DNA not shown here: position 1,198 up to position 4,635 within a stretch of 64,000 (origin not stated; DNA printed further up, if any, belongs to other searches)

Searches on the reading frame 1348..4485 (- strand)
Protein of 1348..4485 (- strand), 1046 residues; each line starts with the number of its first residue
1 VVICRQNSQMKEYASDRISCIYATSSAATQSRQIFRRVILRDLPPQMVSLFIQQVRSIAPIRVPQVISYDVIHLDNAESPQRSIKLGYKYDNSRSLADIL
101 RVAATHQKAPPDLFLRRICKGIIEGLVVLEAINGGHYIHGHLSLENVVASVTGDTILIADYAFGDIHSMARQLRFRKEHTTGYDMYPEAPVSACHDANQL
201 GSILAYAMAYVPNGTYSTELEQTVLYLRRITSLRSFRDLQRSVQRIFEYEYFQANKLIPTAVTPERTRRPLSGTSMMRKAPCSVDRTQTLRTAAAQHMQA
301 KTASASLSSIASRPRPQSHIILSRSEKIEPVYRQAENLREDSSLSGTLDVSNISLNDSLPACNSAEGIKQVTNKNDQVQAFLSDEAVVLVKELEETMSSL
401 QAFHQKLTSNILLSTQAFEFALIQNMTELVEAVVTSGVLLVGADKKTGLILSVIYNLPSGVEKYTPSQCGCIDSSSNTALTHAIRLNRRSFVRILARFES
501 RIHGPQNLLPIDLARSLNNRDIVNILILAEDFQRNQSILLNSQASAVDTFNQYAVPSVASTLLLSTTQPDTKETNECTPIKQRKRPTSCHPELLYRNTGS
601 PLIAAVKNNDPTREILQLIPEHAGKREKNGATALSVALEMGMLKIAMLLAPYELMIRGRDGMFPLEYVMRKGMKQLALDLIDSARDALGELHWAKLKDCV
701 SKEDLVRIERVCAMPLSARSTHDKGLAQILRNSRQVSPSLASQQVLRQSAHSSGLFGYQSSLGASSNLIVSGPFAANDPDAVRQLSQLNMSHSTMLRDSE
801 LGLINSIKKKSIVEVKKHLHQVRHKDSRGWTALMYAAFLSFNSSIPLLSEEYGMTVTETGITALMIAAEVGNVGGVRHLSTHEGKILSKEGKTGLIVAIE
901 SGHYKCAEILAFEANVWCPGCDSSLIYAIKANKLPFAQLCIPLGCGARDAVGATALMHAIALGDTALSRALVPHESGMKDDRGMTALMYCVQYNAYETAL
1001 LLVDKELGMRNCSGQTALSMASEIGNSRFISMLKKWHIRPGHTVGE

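Call 76: search_protein_families(library=pfam, proteins=[window:1348-4485:-], max_evalue=0.0001)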
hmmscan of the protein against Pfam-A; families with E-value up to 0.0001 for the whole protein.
window:1348-4485:- (1046 aa): 5 families
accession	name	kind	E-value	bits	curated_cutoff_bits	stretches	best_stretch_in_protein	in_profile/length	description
PF12796.13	Ank_2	-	9.3e-39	132.3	27.3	2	925-1005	1-82/90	Ankyrin repeats (3 copies)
PF13857.12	Ank_5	-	2.4e-14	53.7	27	0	978-1021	11-56/56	Ankyrin repeats (many copies)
PF00023.36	Ank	-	1.4e-13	50.7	21.1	0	983-1003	2-22/33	Ankyrin repeat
PF13606.12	Ank_3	-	1.4e-09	37.7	22.3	0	860-880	2-22/30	Ankyrin repeat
PF13637.12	Ank_4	-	1.3e-08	35.3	22.7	0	988-1033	2-49/50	Ankyrin repeats (many copies)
